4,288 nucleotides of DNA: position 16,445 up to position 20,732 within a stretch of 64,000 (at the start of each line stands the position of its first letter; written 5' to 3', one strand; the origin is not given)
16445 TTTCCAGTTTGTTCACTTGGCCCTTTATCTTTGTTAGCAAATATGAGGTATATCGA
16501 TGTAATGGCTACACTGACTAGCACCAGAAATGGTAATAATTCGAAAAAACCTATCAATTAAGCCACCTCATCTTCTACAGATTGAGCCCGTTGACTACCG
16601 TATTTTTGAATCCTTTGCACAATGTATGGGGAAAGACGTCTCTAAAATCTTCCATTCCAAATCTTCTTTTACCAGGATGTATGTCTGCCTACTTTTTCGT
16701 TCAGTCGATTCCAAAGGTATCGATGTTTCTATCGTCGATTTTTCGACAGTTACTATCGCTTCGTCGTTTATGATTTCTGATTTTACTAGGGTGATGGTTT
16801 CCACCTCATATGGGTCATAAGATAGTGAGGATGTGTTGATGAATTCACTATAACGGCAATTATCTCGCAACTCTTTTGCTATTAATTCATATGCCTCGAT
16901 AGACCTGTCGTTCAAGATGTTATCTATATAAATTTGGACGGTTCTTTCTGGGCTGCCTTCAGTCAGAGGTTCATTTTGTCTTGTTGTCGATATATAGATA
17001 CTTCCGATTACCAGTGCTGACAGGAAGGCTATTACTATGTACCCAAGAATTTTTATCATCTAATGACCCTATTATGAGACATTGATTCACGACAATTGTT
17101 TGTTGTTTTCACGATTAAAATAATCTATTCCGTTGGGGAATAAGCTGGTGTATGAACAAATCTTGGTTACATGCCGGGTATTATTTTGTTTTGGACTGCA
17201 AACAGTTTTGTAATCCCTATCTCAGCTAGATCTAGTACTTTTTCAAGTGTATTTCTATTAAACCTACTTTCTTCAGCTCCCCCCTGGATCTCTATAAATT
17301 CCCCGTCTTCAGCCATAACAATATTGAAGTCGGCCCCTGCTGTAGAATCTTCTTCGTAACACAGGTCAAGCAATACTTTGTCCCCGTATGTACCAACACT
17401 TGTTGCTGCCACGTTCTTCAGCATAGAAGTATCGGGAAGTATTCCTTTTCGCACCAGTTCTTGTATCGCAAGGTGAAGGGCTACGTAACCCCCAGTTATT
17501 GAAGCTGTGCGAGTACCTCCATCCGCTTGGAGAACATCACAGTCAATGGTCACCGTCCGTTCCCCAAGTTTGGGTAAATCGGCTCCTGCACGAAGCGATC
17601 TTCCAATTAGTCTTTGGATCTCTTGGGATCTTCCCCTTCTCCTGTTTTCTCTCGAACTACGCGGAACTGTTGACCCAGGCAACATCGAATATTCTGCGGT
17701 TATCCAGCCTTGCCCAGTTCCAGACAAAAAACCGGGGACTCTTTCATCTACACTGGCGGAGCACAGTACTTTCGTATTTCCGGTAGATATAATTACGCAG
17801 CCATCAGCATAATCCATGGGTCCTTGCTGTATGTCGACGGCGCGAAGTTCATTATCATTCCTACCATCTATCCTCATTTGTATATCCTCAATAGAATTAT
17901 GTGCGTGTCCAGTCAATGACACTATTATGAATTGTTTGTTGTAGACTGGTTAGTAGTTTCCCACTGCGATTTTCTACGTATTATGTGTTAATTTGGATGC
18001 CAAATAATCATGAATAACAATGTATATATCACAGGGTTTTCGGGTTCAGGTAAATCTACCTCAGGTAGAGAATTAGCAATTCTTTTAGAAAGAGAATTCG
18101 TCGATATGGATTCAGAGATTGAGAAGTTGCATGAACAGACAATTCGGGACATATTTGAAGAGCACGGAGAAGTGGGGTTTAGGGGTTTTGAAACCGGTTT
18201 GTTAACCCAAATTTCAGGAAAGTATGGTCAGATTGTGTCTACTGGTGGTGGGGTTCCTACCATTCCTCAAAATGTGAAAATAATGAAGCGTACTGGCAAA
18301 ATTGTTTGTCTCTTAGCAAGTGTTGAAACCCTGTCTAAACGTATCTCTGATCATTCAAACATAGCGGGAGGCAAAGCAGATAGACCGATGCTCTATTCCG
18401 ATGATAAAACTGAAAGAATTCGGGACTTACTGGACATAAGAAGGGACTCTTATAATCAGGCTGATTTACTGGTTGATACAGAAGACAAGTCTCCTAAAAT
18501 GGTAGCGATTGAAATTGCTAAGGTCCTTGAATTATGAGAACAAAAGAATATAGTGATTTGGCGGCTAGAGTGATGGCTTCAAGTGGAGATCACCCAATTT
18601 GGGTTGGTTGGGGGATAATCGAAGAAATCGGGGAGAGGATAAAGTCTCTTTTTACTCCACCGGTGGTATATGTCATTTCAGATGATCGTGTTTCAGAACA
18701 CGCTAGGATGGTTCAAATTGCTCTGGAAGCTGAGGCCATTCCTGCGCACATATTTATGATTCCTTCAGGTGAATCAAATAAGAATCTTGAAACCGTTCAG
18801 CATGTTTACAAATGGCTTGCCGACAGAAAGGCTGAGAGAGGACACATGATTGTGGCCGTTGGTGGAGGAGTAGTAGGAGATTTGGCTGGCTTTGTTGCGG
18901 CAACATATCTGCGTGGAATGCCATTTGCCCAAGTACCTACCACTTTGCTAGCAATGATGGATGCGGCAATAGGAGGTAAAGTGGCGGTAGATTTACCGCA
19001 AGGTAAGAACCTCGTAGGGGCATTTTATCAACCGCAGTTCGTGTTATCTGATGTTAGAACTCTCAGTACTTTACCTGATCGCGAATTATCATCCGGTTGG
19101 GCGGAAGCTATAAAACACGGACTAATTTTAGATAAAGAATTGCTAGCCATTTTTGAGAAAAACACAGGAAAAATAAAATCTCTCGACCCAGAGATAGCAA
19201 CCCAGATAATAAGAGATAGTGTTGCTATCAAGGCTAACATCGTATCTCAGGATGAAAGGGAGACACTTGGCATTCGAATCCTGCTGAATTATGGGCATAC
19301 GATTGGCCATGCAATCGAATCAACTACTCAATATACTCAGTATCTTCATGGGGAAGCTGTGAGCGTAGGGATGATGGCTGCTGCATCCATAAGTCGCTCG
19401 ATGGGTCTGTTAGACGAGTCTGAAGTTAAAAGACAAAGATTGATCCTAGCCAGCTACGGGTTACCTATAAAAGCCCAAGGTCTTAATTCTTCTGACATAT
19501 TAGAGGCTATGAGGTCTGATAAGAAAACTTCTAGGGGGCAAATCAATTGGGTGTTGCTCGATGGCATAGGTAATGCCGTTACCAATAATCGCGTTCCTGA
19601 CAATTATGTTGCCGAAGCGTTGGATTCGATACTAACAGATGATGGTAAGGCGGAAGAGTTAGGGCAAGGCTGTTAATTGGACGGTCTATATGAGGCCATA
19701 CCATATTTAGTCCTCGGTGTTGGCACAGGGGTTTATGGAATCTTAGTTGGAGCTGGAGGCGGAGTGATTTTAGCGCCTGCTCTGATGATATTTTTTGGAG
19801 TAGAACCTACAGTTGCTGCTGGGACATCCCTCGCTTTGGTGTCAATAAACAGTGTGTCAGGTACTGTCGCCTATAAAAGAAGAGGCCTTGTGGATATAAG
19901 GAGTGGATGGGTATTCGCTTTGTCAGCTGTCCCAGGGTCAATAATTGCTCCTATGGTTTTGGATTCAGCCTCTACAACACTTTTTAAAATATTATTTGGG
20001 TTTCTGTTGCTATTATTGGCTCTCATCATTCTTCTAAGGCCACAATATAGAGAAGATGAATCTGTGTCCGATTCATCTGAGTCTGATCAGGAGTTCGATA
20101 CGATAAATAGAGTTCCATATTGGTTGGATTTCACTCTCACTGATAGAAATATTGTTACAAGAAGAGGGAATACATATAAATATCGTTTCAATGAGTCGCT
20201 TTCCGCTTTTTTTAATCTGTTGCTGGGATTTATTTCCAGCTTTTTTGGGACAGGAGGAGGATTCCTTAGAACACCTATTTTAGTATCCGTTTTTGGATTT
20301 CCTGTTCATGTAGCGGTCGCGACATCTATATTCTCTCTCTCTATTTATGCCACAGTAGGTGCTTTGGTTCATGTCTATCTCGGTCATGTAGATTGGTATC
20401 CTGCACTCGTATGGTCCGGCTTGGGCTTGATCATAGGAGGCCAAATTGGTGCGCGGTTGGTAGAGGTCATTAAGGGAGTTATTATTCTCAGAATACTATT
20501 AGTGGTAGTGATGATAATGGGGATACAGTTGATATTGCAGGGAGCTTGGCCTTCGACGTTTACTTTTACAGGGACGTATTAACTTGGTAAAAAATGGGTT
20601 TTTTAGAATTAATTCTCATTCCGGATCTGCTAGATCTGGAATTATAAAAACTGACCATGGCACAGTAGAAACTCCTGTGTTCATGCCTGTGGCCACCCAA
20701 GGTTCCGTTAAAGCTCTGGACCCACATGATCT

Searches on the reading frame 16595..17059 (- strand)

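Call 28: search_protein_families(library=pfam, proteins=[window:16595-17059:-], max_evalue=0.01)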
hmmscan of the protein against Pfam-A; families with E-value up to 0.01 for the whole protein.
window:16595-17059:- (154 aa): 2 families
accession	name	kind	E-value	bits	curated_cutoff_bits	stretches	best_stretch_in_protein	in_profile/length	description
PF14534.12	DUF4440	-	0.0017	19.2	25.2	1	70-138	43-107/107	Domain of unknown function (DUF4440)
PF13474.12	SnoaL_3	-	0.0048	17.7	22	1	97-140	70-113/121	SnoaL-like domain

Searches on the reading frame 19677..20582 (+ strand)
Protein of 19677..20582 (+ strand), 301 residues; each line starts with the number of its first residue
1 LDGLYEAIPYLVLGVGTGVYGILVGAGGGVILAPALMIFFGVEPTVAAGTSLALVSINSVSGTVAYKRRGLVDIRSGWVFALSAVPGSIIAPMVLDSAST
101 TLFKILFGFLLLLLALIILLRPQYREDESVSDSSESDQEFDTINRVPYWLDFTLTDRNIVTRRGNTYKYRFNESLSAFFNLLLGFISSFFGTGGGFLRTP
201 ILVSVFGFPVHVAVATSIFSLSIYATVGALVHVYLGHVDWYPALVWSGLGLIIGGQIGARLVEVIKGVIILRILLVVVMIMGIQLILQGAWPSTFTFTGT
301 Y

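Call 28: search_protein_families(library=pfam, proteins=[window:19677-20582:+], max_evalue=0.01)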
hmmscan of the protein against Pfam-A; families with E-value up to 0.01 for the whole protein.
window:19677-20582:+ (301 aa): 1 family
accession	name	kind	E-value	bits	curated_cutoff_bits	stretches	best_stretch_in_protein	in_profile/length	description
PF01925.25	TauE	-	6.7e-50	170.4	32.6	1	11-285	2-237/237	Sulfite exporter TauE/SafE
